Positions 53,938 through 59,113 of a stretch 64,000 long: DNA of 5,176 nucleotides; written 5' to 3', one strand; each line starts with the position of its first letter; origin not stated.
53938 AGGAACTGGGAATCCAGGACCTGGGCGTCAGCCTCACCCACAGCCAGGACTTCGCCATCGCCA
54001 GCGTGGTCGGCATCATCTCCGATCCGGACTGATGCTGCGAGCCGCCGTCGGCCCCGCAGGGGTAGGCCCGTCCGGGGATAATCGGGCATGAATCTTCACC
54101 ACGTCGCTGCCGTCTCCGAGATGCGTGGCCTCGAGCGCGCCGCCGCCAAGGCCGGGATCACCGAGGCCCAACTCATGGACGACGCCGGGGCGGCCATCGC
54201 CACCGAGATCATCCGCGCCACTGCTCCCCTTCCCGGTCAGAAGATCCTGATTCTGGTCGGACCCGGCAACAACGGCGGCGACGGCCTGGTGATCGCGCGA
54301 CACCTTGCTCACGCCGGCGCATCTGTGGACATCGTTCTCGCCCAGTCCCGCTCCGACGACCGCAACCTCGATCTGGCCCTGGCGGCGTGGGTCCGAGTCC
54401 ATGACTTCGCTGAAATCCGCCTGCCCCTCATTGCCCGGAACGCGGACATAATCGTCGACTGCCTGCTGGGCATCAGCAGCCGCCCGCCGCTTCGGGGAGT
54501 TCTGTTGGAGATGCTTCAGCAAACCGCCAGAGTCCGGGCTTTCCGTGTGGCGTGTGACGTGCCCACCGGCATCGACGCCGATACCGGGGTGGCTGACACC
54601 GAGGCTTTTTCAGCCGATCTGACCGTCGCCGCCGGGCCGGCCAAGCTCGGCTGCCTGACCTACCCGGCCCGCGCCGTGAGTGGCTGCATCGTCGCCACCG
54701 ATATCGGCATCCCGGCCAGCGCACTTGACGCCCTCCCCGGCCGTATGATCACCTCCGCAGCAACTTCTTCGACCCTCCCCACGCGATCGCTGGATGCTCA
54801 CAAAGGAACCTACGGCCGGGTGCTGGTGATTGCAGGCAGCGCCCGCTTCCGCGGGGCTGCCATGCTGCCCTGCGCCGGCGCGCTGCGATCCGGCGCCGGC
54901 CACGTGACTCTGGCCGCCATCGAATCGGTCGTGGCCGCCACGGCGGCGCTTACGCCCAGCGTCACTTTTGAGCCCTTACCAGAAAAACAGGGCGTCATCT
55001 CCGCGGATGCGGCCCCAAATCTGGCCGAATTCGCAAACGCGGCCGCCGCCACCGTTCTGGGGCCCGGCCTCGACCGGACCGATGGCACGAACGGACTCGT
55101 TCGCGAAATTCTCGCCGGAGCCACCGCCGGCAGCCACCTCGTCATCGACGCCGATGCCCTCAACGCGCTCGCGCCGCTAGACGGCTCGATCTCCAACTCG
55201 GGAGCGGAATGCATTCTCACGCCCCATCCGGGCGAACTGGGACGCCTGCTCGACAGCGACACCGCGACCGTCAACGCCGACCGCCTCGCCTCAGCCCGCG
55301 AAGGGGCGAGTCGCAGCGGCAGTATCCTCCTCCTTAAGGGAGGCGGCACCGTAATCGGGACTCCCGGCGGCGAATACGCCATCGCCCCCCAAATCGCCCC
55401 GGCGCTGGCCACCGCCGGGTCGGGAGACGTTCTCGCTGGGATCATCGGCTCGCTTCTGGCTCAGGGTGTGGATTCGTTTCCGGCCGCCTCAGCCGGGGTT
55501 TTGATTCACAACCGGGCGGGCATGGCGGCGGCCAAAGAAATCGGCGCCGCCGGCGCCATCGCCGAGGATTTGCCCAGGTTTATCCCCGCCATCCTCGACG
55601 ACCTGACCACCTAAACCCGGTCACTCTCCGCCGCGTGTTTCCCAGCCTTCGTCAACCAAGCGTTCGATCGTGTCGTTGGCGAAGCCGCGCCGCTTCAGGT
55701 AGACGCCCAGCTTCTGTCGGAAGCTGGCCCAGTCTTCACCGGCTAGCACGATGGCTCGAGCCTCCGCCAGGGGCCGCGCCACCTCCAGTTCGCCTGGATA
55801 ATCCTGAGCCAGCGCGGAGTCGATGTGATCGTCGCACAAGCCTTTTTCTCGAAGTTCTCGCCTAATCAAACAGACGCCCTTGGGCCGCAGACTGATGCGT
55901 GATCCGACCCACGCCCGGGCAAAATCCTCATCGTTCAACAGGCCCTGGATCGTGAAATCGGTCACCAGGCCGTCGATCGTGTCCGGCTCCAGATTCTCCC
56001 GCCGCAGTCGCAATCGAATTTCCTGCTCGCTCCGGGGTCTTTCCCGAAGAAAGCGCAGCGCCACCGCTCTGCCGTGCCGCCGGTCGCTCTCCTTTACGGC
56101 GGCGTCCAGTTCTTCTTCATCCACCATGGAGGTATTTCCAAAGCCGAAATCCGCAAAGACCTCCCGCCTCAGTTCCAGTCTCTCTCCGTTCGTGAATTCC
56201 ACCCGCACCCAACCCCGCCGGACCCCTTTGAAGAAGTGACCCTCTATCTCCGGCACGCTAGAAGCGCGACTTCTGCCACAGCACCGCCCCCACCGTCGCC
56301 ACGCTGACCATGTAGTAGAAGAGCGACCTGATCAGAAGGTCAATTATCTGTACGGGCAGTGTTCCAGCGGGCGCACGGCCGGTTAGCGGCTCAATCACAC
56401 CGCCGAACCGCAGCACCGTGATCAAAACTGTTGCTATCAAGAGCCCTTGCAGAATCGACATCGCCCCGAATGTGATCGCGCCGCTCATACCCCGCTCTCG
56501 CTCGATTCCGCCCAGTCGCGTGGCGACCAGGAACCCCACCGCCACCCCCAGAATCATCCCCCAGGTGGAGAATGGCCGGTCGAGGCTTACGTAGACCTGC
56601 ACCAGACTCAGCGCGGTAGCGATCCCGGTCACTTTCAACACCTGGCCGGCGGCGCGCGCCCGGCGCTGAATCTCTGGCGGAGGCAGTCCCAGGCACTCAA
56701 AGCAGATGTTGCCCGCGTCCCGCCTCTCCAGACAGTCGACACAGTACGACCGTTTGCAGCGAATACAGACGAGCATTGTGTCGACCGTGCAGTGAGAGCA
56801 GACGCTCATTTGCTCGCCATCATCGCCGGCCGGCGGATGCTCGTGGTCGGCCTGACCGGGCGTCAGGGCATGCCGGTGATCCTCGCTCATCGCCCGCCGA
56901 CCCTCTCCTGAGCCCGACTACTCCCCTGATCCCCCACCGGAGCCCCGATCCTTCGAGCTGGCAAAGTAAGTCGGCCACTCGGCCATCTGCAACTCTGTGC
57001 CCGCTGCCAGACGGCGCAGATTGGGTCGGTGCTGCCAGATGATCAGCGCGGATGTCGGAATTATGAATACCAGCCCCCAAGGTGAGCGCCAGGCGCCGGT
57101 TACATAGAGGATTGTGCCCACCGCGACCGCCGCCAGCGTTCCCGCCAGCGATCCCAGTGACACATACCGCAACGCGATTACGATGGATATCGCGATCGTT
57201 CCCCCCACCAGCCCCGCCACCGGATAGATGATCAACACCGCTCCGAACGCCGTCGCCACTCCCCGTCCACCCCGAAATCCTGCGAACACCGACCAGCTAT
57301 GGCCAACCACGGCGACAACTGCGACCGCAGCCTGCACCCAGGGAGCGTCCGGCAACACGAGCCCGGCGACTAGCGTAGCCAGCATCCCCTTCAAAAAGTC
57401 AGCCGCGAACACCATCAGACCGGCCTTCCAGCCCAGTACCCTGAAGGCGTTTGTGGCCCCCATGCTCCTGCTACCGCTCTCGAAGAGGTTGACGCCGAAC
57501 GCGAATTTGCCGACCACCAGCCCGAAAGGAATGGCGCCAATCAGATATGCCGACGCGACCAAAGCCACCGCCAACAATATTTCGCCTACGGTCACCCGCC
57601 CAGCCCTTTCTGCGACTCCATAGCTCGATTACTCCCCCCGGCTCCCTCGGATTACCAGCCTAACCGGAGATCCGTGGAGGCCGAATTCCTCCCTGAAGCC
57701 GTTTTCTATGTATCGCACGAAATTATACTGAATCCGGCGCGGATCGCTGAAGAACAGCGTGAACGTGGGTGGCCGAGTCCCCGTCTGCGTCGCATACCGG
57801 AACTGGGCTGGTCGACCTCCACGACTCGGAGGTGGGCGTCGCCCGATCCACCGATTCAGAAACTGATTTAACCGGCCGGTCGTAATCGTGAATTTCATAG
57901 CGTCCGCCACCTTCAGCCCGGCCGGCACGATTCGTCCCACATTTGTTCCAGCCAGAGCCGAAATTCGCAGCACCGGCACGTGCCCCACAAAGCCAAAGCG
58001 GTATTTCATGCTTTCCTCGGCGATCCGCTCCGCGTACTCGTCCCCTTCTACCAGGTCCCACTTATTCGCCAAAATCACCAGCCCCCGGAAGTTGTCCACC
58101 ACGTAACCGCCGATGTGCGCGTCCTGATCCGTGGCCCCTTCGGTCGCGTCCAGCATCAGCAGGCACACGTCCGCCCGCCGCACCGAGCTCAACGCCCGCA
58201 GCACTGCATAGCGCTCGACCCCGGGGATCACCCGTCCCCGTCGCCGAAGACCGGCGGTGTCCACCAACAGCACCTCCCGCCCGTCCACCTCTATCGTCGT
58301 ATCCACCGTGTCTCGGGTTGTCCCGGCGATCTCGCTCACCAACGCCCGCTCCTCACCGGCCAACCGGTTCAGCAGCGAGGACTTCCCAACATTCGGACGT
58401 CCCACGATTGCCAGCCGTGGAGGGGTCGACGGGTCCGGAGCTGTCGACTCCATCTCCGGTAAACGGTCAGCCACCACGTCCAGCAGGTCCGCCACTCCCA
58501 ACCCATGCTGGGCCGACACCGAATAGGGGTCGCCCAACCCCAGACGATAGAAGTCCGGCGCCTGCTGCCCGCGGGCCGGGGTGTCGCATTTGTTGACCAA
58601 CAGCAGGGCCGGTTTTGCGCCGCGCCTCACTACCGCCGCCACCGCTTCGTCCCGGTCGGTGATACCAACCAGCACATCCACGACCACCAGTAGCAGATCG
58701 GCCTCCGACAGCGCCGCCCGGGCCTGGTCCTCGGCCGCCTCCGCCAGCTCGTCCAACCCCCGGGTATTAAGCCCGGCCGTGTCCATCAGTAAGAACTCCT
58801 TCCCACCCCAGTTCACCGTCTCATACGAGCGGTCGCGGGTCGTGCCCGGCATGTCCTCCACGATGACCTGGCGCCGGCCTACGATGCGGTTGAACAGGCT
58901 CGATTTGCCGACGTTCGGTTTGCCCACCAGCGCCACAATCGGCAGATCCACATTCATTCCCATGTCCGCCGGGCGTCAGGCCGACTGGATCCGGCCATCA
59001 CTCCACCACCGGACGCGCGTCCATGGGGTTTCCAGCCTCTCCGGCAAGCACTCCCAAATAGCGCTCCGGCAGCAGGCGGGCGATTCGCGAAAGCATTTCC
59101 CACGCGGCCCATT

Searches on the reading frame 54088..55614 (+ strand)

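Call 59: search_protein_families(library=pfam, proteins=[window:54088-55614:+], max_evalue=0.0001)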
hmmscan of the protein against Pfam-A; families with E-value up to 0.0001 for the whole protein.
window:54088-55614:+ (508 aa): 2 families
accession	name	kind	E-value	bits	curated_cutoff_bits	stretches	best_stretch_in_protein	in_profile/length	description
PF01256.23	Carb_kinase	-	1.8e-47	162.3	27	1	245-499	1-240/242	NAD(P)H-hydrate dehydratase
PF03853.21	YjeF_N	-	2.3e-35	122.5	24.9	1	27-188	2-169/169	YjeF-related protein N-terminus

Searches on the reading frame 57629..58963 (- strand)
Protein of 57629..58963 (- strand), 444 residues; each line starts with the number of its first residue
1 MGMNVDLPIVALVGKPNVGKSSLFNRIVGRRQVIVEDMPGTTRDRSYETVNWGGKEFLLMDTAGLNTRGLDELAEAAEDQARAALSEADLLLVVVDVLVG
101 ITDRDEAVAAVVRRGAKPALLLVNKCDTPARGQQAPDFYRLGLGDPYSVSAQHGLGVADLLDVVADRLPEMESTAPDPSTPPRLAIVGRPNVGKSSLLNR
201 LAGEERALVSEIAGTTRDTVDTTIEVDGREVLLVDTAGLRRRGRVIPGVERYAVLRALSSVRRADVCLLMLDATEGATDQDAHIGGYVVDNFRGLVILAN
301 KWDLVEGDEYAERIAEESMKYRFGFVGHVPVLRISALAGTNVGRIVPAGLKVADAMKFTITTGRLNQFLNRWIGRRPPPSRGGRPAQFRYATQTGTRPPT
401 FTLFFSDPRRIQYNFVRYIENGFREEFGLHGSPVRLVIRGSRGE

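Call 59: search_protein_families(library=pfam, proteins=[window:57629-58963:-], max_evalue=0.0001)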
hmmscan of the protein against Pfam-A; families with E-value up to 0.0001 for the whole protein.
window:57629-58963:- (444 aa): 10 families
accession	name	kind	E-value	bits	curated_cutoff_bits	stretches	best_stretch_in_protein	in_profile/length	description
PF01926.29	MMR_HSR1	-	1.6e-56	189.7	21.9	2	10-125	2-113/113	50S ribosome-binding GTPase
PF14714.11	KH_dom-like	-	4e-26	91.5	27.3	1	360-439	2-81/81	KH-domain-like of EngA bacterial GTPase enzymes, C-terminal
PF02421.24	FeoB_N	-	1.5e-21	77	27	2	10-128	3-117/156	Ferrous iron transport protein B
PF00009.33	GTP_EFTU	-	1.2e-17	64.5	26.5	1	214-347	54-180/188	Elongation factor Tu GTP binding domain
PF04548.22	AIG1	-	1.1e-10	41.7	27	1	11-113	4-108/212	AIG1 family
PF03193.22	RsgA_GTPase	-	1.5e-10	41.6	30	0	184-241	109-170/174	RsgA GTPase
PF00350.29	Dynamin_N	-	2.6e-10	41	27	0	184-219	1-35/168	Dynamin family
PF00071.28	Ras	-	6.8e-10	39.2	21.6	1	184-343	2-150/162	Ras family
PF08477.19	Roc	-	1.5e-06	28.9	27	0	184-241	2-68/119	Ras of Complex, Roc, domain of DAPkinase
PF00005.33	ABC_tran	-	1.9e-05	25.7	25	0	183-230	13-60/137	ABC transporter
